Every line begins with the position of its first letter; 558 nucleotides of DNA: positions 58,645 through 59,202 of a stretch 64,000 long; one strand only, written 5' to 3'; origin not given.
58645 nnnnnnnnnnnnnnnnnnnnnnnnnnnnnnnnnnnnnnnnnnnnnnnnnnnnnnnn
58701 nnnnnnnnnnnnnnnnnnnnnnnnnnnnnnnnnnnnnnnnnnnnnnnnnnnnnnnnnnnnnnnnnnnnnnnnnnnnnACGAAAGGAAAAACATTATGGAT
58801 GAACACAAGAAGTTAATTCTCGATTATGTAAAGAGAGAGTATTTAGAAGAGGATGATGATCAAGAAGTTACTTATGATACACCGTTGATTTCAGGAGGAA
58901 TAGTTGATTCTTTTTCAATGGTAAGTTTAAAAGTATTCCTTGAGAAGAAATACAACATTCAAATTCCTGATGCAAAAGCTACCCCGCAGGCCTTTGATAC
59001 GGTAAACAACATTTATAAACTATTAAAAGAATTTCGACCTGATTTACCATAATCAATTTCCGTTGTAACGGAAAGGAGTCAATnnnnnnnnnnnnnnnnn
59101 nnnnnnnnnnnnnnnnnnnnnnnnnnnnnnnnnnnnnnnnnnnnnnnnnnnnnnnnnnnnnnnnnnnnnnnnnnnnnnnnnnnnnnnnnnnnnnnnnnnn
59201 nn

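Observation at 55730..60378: Short-chain adenylating enzyme + dedicated carrier protein + second Kbl-like alpha-oxoamine synthase, facing a first Kbl paralog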

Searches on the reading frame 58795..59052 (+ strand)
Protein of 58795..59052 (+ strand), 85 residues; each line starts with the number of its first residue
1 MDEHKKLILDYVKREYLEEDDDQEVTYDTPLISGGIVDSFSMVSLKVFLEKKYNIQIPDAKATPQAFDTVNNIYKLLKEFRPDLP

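Call 3: search_protein_families(library=pfam, proteins=[window:58795-59052:+], max_evalue=0.01)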
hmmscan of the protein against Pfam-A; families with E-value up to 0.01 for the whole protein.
window:58795-59052:+ (85 aa): 1 family
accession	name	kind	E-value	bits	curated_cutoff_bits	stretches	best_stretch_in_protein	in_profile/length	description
PF00550.31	PP-binding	-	0.0018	18.9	20.8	1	21-75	14-65/67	Phosphopantetheine attachment site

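Call 4: search_protein_families(library=ncbifam, proteins=[window:58795-59052:+], max_evalue=0.01)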
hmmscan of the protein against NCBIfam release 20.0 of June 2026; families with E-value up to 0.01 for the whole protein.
window:58795-59052:+ (85 aa): 14 families
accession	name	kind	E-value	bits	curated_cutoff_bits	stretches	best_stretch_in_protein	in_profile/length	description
NF052616.1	ACP_for_OlsHI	equivalog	6.4e-17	61.7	130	1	1-79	1-79/83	ornithine lipid biosynthesis acyl carrier protein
NF058660.1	cispen_ACP_AmcB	equivalog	1.7e-08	34.5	80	1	22-80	20-78/80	cispentacin biosynthesis acyl carrier protein AmcB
NF003464.0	PRK05087.1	equivalog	5.6e-08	32.7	68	1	5-80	4-77/78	D-alanine--poly(phosphoribitol) ligase subunit DltC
NF040636.1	AcpM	exception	1.4e-06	28.2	146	1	21-75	21-77/93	meromycolate extension acyl carrier protein AcpM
NF005798.0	PRK07639.1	equivalog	2.1e-06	28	100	1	36-82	37-83/91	petrobactin biosynthesis protein AsbD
NF002147.0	PRK00982.1-1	equivalog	5.2e-06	26.2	84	1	22-73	24-73/83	acyl carrier protein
NF002148.0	PRK00982.1-2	subfamily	5.4e-06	26.1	71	1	21-79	20-76/79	acyl carrier protein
TIGR00517.1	acyl_carrier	equivalog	6e-06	26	70.45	1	21-78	19-74/77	acyl carrier protein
NF005480.0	PRK07081.1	equivalog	2.2e-05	24.3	72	1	24-80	21-76/83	acyl carrier protein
TIGR01688.1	dltC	equivalog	6.4e-05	23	52.35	1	18-78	12-72/73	D-alanine--poly(phosphoribitol) ligase subunit 2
TIGR04069.1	ocin_ACP_rel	hypoth_equivalog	0.00046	20.6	70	1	49-76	49-76/77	peptide maturation system acyl carrier-related protein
NF002151.0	PRK00982.1-5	equivalog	0.0012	18.9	92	1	21-77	19-73/78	acyl carrier protein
NF002149.0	PRK00982.1-3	equivalog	0.0045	16.9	106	1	21-63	19-61/78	acyl carrier protein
NF002150.0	PRK00982.1-4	subfamily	0.0073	16.5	66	1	20-76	20-74/80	acyl carrier protein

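Call 9: find_encoding_contigs(protein=window:58795-59052:+, flank=10000, max_places=6)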
Protein window:58795-59052:+ (85 aa): no gene with exactly this product is on record in the collection.

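Call 10: find_homologous_proteins(query=window:58795-59052:+, max_evalue=0.001)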
Query window:58795-59052:+ (85 aa): 7998 proteins with E <= 0.001 among 8000 candidates; the best 120 are listed.
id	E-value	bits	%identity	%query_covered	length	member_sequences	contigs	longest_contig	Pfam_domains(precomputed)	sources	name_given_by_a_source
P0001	1.1e-45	170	93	100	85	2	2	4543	-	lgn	-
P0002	8.3e-44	164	91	100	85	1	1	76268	-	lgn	-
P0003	1.5e-36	141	81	99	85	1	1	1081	-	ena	-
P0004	6.0e-36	139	80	98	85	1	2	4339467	-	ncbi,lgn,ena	-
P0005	8.8e-36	139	79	99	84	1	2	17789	-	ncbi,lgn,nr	ncbi:MAG: acyl carrier protein [bacterium]|nr:acyl carrier protein [bacterium]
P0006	2.2e-35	138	81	95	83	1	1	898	-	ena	-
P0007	2.6e-35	137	84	94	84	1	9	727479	-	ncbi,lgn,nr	ncbi:MAG: acyl carrier protein [Ignavibacteria bacterium]|nr:acyl carrier protein [Ignavibacteria ba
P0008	5.7e-35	136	80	95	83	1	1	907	-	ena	-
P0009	6.0e-35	136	83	94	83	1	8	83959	-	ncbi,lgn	-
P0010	6.4e-35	136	79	95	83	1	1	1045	-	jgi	-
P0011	7.1e-35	136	81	95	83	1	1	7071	-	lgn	-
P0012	8.6e-35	136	79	95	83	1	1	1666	-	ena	-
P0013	8.8e-35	136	80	95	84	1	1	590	-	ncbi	-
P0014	9.7e-35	135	83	94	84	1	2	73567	-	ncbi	-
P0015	9.8e-35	135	82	89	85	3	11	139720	-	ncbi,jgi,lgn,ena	-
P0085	1.4e-33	132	80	94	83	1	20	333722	-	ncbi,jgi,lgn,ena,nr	ncbi:MAG: acyl carrier protein [Acidobacteriota bacterium]|jgi:acyl carrier protein|nr:acyl carrier 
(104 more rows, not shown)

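Call 11: find_encoding_contigs(protein=P0004, flank=8000, max_places=2)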
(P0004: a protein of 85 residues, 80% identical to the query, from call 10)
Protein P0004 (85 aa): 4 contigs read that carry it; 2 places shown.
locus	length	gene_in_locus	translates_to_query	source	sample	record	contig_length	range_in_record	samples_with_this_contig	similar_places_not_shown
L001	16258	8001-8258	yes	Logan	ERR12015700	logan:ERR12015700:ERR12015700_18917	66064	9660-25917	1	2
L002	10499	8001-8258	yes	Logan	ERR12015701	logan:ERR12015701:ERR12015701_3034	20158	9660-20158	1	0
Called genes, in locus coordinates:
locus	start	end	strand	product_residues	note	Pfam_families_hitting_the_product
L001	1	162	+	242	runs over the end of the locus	PF03609:EII-Sor (faint)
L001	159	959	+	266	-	PF03613:EIID-AGA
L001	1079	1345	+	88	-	PF00381:PTS-HPr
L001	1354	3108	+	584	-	PF05524:PEP-utilisers_N, PF00391:PEP-utilizers, PF02896:PEP-utilizers_C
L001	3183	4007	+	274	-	PF18962:Por_Secre_tail (weak), PF13860:FlgD_ig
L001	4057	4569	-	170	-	PF11716:MDMPI_N (faint), PF12867:DinB_2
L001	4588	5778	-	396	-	PF00155:Aminotran_1_2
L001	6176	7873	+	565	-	PF00501:AMP-binding, PF13193:AMP-binding_C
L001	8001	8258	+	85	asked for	-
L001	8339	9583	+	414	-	PF00155:Aminotran_1_2, PF00202:Aminotran_3 (faint)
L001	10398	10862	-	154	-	PF11185:DUF2971 (weak)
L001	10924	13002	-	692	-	PF14870:PSII_BNR, PF18962:Por_Secre_tail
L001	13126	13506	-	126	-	PF18029:Glyoxalase_6 (weak)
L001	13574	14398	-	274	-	PF13677:MotB_plug, PF00691:OmpA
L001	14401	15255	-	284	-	PF20560:MotA_N, PF01618:MotA_ExbB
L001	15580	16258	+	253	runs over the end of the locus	PF06888:Put_Phosphatase, PF00702:Hydrolase (weak), PF12710:HAD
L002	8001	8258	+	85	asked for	-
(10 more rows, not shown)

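Call 12: find_encoding_contigs(protein=P0085, flank=8000, max_places=3)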
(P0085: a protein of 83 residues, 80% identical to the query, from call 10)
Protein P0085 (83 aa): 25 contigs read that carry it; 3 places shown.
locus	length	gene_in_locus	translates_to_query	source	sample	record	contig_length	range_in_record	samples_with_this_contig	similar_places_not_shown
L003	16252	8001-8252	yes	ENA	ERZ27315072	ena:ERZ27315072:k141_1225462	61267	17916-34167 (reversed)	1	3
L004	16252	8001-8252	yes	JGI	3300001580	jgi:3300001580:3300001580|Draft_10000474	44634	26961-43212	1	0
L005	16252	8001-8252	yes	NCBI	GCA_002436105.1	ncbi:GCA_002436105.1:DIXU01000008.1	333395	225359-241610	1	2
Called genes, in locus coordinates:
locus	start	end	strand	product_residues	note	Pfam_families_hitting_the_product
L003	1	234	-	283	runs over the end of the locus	-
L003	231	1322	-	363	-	PF13641:Glyco_tranf_2_3, PF00535:Glycos_transf_2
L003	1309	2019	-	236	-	PF00685:Sulfotransfer_1 (faint), PF13469:Sulfotransfer_3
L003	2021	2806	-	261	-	-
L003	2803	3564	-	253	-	-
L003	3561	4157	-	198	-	PF08241:Methyltransf_11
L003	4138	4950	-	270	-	-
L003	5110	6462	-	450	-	PF00005:ABC_tran, PF14524:Wzt_C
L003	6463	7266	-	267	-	PF01061:ABC2_membrane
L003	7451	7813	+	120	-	-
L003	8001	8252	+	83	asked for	-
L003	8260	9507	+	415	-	PF00155:Aminotran_1_2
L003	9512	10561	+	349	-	PF00933:Glyco_hydro_3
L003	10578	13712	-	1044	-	PF07494:Reg_prop (faint), PF24684:Vgb_lyase (weak), PF07495:Y_Y_Y, PF00512:HisKA, PF02518:HATPase_c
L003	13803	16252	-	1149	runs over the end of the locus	PF01074:Glyco_hydro_38N, PF09261:Alpha-mann_mid, PF07748:Glyco_hydro_38C, PF17677:Glyco_hydro38C2 (weak)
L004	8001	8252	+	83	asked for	-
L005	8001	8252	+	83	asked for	-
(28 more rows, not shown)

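Call 14: find_related_loci(query=window:58795-59052:+, collection=genome_contigs, flank=10000)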
Query window:58795-59052:+ (85 aa) in genome_contigs; peptide patterns used: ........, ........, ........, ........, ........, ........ (x = any residue, [..] = any of these).
600 stretches matched a pattern (row limit reached: there are more); 472 encode a relative of the query (tblastn E <= 1e-3); the best 80 are kept; 80 distinct loci.
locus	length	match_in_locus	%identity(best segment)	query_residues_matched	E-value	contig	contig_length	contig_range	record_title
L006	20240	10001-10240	84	1-80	8e-40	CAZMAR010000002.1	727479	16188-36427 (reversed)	MAG TPA_asm: uncultured Ignavibacteriaceae bacterium isolate binchicken_co135_97 genome assembly, contig: NODE_10_length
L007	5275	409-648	80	1-80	1e-39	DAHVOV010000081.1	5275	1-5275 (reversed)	MAG TPA_asm: Candidatus Aminicenantes bacterium isolate clean593 k141_790817, whole genome shotgun sequence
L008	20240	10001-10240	84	1-80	8e-40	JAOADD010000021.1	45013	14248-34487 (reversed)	MAG: Ignavibacteria bacterium isolate SKW224 k141_1229278, whole genome shotgun sequence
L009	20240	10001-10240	81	1-80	9e-39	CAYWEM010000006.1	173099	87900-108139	MAG TPA_asm: uncultured Clostridia bacterium isolate binchicken_co168_353 genome assembly, contig: NODE_63_length_173099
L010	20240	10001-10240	80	1-80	1e-38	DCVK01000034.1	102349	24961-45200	MAG TPA_asm: Candidatus Aminicenantes bacterium UBA2190 UBA2190_contig_1087, whole genome shotgun sequence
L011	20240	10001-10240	80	1-80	9e-39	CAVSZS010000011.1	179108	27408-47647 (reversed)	MAG: Candidatus Aminicenantes bacterium isolate MFD04716.bin.1.273 genome assembly, contig: contig_73384, whole genome s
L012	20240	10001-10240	81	1-80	9e-39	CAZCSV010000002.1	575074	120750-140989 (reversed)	MAG TPA_asm: uncultured Ignavibacteriaceae bacterium isolate binchicken_co44_166 genome assembly, contig: NODE_5_length_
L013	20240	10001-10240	80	1-80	1e-38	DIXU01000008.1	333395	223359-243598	MAG TPA_asm: Candidatus Aminicenantes bacterium UBA6072 UBA6072_contig_172, whole genome shotgun sequence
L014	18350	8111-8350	79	1-80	2e-38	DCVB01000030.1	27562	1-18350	MAG TPA_asm: Candidatus Aminicenantes bacterium UBA2199 UBA2199_contig_7214, whole genome shotgun sequence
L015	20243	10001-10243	78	1-81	2e-38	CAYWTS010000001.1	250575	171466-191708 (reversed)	MAG TPA_asm: uncultured Ignavibacteriales bacterium isolate binchicken_co107_109 genome assembly, contig: NODE_66_length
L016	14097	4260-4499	80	1-80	2e-38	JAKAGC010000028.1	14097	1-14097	MAG: Acidobacteria bacterium isolate WY2.bin142 NODE_6420_length_14097_cov_1.173658, whole genome shotgun sequence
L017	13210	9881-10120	79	1-80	7e-38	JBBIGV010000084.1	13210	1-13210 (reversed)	MAG: Ignavibacteria bacterium isolate RVF170221_bin_1 NODE_3896_length_13210_cov_22.198024, whole genome shotgun sequenc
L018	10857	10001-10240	79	1-80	6e-38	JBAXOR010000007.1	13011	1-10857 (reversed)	MAG: Chrysiogenales bacterium isolate ELA510 MAG510_7, whole genome shotgun sequence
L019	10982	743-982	78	1-80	8e-38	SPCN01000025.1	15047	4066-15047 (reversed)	MAG: Chrysiogenales bacterium isolate das_tool.metabat2.18 k141_2350481, whole genome shotgun sequence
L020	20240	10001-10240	78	1-80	7e-38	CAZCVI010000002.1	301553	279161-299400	MAG TPA_asm: uncultured Clostridia bacterium isolate binchicken_co113_160 genome assembly, contig: NODE_9_length_301553_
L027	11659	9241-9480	78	1-80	2e-37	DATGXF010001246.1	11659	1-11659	MAG TPA_asm: Candidatus Deferrimicrobium sp. isolate SMAG_U10602 k141_497681, whole genome shotgun sequence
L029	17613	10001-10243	77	1-81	3e-37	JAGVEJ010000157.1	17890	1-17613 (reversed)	MAG: Candidatus Zixiibacteriota bacterium isolate DeMMO2_6 c_000000095901, whole genome shotgun sequence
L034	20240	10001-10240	76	1-80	6e-37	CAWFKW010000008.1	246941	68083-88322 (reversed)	MAG: uncultured Ignavibacteria bacterium isolate MFD06435.bin.1.139 genome assembly, contig: contig_72738, whole genome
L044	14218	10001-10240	75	1-80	4e-36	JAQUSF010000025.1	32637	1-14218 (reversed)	MAG: Candidatus Zixiibacteriota bacterium isolate STD1_90 NODE_2688_length_32637_cov_3.599108_Sandtown_D1, whole genome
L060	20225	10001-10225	79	5-79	1e-35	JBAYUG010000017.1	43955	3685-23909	MAG: Candidatus Kapaibacterium sp. isolate SO_2016_LW3_3 scaffold01267_LW162_2016, whole genome shotgun sequence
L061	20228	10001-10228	79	5-80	1e-35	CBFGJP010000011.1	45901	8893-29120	MAG: candidate division WOR-3 bacterium isolate QZM1.Bin.155.optimized.1 genome assembly, contig: NODE_11_length_45901_c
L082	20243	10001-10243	70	1-81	1e-34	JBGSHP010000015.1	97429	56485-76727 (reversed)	MAG: Candidatus Zixiibacteriota bacterium isolate JTS-AC108 k141_4502905, whole genome shotgun sequence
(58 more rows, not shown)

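Call 51: list_cluster_members(proteins=[P0004, P0002, P0001])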
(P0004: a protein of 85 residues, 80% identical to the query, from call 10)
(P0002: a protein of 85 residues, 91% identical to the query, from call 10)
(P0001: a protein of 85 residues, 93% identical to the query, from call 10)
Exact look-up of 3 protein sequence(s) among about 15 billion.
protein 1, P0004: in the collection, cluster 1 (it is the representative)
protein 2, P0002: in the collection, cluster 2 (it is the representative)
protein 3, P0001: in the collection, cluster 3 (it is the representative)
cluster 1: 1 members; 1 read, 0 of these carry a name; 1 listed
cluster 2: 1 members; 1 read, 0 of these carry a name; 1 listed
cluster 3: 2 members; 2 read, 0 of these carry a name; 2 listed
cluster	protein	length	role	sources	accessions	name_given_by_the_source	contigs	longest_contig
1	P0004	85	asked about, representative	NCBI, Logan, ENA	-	-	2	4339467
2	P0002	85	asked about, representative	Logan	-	-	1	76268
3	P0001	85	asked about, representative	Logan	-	-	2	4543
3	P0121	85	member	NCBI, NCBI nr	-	-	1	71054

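Call 54: predict_structure(alignment_id=A1)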
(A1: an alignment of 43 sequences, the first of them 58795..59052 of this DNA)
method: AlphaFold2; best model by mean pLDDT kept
length: 85 residues; sequences in the alignment: 43
mean_pLDDT: 87.0   pTM: 0.75
mean pLDDT of the five models: 87.0, 84.7, 84.1, 82.6, 80.5
residues with pLDDT >= 90: 41; 70-90: 39; 50-70: 5; < 50: 0
segments of 3 or more residues with pLDDT < 50: none
pLDDT, mean of each block of 10 residues (from residue 1): 86 83 83 83 89 91 91 92 82
secondary structure, 60 per line:
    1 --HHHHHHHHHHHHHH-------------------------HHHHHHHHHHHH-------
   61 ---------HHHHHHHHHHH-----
elements in order: H3-16 H42-53 H70-80
